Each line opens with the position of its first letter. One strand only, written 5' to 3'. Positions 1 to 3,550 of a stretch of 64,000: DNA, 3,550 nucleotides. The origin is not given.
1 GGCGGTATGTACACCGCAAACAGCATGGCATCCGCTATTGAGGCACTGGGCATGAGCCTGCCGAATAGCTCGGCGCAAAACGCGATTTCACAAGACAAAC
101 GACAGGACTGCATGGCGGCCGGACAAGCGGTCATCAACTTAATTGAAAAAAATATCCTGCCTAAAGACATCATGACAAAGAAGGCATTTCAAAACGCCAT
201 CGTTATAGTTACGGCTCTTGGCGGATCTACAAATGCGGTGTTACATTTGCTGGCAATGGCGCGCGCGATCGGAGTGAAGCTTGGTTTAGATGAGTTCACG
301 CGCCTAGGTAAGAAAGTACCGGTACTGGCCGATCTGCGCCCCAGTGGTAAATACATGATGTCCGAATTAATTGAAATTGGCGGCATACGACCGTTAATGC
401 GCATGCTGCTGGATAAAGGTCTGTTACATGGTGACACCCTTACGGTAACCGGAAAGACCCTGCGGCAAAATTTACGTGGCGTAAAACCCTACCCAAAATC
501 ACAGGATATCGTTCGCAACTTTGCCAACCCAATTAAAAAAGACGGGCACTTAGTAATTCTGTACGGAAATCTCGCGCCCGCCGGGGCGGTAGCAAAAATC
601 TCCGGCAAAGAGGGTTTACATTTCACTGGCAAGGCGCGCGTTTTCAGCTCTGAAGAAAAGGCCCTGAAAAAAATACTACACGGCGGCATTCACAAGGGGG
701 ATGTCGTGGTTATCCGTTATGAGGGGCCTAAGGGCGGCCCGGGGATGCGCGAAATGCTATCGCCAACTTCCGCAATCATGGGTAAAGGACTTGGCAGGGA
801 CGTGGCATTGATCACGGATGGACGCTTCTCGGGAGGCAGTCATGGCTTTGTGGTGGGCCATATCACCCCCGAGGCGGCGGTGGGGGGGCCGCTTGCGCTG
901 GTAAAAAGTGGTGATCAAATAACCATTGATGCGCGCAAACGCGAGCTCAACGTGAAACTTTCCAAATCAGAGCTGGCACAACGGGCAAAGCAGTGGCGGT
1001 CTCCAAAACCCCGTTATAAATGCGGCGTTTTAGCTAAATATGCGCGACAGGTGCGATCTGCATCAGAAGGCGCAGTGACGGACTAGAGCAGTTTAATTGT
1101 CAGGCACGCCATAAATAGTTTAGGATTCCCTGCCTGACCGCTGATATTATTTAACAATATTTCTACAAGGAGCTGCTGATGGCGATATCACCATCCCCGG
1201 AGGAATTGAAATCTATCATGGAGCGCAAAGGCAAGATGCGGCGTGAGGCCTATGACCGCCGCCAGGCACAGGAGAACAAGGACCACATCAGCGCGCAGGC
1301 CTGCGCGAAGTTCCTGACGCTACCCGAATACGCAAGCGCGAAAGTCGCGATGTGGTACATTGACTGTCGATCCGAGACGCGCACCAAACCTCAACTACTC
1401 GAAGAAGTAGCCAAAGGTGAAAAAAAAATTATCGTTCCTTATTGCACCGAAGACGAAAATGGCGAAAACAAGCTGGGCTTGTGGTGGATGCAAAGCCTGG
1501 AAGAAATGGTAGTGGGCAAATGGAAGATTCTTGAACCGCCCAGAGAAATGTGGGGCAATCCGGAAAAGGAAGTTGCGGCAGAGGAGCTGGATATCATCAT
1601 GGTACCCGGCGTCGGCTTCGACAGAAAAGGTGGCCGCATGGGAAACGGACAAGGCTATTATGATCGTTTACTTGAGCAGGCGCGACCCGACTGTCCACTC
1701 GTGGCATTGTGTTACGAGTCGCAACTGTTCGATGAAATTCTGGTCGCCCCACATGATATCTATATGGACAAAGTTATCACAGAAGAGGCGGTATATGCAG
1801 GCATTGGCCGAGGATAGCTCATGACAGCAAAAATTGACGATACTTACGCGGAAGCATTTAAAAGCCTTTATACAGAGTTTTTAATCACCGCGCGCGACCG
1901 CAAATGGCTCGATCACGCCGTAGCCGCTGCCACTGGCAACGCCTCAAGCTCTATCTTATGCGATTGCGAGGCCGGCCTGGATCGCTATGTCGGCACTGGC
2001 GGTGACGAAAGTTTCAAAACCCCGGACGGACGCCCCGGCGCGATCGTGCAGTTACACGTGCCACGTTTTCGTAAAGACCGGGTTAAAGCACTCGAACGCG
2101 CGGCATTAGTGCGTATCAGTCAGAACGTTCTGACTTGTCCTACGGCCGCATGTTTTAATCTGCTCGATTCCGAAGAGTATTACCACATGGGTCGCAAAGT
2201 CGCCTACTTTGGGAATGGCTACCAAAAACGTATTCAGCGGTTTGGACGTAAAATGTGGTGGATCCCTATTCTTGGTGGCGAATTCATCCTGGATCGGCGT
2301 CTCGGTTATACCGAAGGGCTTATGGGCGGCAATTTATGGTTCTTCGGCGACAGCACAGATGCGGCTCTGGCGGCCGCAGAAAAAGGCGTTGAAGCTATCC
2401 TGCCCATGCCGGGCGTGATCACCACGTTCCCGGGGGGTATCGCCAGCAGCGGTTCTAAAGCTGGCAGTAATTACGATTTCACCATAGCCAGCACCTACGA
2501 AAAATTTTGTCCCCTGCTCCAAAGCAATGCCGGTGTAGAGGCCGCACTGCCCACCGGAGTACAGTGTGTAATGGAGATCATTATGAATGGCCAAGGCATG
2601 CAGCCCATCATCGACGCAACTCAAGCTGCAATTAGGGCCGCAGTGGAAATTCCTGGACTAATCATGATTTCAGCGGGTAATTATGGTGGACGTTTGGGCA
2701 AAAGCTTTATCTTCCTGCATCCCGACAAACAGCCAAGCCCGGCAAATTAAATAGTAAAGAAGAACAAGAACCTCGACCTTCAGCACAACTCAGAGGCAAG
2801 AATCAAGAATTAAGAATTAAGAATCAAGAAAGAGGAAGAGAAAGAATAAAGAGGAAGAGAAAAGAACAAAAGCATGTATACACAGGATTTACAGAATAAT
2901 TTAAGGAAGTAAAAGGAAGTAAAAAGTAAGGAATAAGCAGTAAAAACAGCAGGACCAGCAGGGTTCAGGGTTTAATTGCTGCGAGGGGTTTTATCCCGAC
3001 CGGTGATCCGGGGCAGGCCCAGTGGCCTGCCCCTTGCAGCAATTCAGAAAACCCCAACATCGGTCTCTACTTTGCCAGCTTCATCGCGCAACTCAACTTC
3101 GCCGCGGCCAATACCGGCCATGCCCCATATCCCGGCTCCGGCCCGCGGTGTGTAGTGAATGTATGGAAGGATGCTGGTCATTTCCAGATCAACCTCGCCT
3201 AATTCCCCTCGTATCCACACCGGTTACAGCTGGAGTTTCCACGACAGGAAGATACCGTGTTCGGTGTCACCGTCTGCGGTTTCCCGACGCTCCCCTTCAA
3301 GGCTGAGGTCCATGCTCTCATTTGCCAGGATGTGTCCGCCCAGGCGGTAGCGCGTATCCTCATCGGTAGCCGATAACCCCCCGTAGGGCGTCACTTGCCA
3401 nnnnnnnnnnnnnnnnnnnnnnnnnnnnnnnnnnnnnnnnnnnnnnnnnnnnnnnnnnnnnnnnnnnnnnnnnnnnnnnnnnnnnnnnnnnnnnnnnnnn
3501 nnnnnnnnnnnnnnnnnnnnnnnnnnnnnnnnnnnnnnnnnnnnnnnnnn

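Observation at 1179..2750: Cyclo-ligase plus stand-alone Ftr: candidate formyl shuttle from the methanofuran/H4MPT pool into the H4F serine cycle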

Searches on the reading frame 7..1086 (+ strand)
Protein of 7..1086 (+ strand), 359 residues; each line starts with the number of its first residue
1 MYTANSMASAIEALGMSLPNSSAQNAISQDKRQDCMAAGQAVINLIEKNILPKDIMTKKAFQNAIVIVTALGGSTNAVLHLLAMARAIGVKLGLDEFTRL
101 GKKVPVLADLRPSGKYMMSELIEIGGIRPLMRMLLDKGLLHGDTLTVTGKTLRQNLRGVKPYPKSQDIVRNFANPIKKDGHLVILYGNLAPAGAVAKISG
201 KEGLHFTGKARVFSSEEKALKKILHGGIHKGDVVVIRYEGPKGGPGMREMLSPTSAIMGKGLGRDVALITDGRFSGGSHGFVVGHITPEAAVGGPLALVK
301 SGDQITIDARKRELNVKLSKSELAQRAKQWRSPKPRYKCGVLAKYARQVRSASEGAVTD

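Call 3: search_protein_families(library=pfam, proteins=[window:7-1086:+], max_evalue=0.01)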
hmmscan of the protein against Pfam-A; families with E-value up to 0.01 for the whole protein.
window:7-1086:+ (359 aa): 3 families
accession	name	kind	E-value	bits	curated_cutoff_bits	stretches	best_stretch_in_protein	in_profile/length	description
PF24877.1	ILV_EDD_C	-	4.5e-79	264.7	27.7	1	167-356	1-191/191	Dihydroxy-acid/6-phosphogluconate dehydratase C-terminal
PF00920.27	ILVD_EDD_N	-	3.8e-59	200.9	27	1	1-155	162-316/316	Dihydroxy-acid/6-phosphogluconate dehydratase N-terminal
PF04023.20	FeoA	-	0.0064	17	23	0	123-150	19-44/74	FeoA domain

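Call 4: search_protein_families(library=ncbifam, proteins=[window:7-1086:+], max_evalue=0.01)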
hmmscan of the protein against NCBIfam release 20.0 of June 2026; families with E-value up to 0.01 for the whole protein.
window:7-1086:+ (359 aa): 8 families
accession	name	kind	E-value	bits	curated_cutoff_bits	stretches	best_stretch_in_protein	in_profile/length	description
NF002068.0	PRK00911.1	subfamily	4.9e-160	533.7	644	1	1-359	198-556/559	dihydroxy-acid dehydratase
TIGR00110.1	ilvD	equivalog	2.9e-149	498.1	618.15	1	1-359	182-542/543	dihydroxy-acid dehydratase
NF004784.0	PRK06131.1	subfamily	2.9e-101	339.6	539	1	1-358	202-560/576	dihydroxy-acid dehydratase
NF009103.0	PRK12448.1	equivalog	5.1e-94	315.6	710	2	165-358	405-609/616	dihydroxy-acid dehydratase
NF009559.0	PRK13016.1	equivalog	7.6e-93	311.7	882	1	1-356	202-559/578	L-arabinonate dehydratase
NF009560.0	PRK13017.1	subfamily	7.2e-90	301.9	684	1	1-358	205-575/595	dihydroxy-acid dehydratase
TIGR03432.1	yjhG_yagF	hypoth_equivalog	1e-55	189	808.15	1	4-326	233-584/640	YjhG/YagF family D-xylonate dehydratase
TIGR01196.1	edd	equivalog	1.5e-53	182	708.25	1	3-357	225-598/601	phosphogluconate dehydratase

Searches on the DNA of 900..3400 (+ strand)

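Call 7: search_dna_similar(query=window:1179-2750:+, collection=plasmids, mode=distant, max_rows=5)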
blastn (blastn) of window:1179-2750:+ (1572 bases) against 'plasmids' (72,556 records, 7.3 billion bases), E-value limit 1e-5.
No match.

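Call 51: search_rna_families(source=window, start=900, end=3400, threshold=evalue, max_evalue=1)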
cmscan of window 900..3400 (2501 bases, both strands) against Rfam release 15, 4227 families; matches with E-value up to 1: 0.
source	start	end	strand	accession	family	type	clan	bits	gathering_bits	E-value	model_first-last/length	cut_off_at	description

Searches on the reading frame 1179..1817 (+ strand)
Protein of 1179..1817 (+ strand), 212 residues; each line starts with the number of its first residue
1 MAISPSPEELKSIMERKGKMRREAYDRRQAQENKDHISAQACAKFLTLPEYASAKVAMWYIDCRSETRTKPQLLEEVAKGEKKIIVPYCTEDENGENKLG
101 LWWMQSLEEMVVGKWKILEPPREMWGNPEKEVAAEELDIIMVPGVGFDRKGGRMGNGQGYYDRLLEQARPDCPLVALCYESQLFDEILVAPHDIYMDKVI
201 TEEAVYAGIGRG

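Call 3: search_protein_families(library=pfam, proteins=[window:1179-1817:+], max_evalue=0.01)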
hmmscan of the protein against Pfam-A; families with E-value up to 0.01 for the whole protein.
window:1179-1817:+ (212 aa): 2 families
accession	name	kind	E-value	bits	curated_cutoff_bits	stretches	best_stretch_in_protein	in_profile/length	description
PF01812.26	5-FTHF_cyc-lig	-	6.4e-37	127.7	27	1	17-202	1-186/186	5-formyltetrahydrofolate cyclo-ligase family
PF06411.16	HdeA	-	0.0012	19.6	22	1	30-93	18-85/91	HdeA/HdeB family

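Call 4: search_protein_families(library=ncbifam, proteins=[window:1179-1817:+], max_evalue=0.01)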
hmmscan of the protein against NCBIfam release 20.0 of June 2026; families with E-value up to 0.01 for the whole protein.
window:1179-1817:+ (212 aa): 2 families
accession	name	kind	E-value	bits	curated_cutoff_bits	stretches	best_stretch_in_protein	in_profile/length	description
TIGR02727.1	MTHFS_bact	equivalog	1.8e-36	125.8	84.9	1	17-202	1-182/182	5-formyltetrahydrofolate cyclo-ligase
NF007661.0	PRK10333.1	equivalog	3.3e-15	56.4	343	1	17-206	11-196/198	5-formyltetrahydrofolate cyclo-ligase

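Call 12: search_solved_structures(query=window:1179-1817:+, show_alignments=3)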
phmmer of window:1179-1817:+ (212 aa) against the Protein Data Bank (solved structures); distinct sequences matched with E-value up to 0.001: 6.
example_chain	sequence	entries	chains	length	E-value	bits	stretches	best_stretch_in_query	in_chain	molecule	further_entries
1ydm_A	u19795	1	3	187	1.6e-17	67.2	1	17-206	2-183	Hypothetical protein yqgN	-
1sou_A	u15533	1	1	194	1.8e-17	67.1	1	18-205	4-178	5,10-methenyltetrahydrofolate synthetase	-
2jcb_A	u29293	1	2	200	3.4e-16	62.9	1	13-205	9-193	5-FORMYLTETRAHYDROFOLATE CYCLO-LIGASE FAMILY PROTEIN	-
3hxt_A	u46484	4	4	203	5.9e-13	52.3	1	16-204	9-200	5-formyltetrahydrofolate cyclo-ligase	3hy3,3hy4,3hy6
1wkc_A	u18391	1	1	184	1.1e-10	44.9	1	135-207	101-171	HB8 TT1367 protein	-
1sbq_A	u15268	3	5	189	2.6e-08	37.1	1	135-203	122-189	5,10-Methenyltetrahydrofolate synthetase homolog | 5,10-Methenyltetrahydrofolate Synthetase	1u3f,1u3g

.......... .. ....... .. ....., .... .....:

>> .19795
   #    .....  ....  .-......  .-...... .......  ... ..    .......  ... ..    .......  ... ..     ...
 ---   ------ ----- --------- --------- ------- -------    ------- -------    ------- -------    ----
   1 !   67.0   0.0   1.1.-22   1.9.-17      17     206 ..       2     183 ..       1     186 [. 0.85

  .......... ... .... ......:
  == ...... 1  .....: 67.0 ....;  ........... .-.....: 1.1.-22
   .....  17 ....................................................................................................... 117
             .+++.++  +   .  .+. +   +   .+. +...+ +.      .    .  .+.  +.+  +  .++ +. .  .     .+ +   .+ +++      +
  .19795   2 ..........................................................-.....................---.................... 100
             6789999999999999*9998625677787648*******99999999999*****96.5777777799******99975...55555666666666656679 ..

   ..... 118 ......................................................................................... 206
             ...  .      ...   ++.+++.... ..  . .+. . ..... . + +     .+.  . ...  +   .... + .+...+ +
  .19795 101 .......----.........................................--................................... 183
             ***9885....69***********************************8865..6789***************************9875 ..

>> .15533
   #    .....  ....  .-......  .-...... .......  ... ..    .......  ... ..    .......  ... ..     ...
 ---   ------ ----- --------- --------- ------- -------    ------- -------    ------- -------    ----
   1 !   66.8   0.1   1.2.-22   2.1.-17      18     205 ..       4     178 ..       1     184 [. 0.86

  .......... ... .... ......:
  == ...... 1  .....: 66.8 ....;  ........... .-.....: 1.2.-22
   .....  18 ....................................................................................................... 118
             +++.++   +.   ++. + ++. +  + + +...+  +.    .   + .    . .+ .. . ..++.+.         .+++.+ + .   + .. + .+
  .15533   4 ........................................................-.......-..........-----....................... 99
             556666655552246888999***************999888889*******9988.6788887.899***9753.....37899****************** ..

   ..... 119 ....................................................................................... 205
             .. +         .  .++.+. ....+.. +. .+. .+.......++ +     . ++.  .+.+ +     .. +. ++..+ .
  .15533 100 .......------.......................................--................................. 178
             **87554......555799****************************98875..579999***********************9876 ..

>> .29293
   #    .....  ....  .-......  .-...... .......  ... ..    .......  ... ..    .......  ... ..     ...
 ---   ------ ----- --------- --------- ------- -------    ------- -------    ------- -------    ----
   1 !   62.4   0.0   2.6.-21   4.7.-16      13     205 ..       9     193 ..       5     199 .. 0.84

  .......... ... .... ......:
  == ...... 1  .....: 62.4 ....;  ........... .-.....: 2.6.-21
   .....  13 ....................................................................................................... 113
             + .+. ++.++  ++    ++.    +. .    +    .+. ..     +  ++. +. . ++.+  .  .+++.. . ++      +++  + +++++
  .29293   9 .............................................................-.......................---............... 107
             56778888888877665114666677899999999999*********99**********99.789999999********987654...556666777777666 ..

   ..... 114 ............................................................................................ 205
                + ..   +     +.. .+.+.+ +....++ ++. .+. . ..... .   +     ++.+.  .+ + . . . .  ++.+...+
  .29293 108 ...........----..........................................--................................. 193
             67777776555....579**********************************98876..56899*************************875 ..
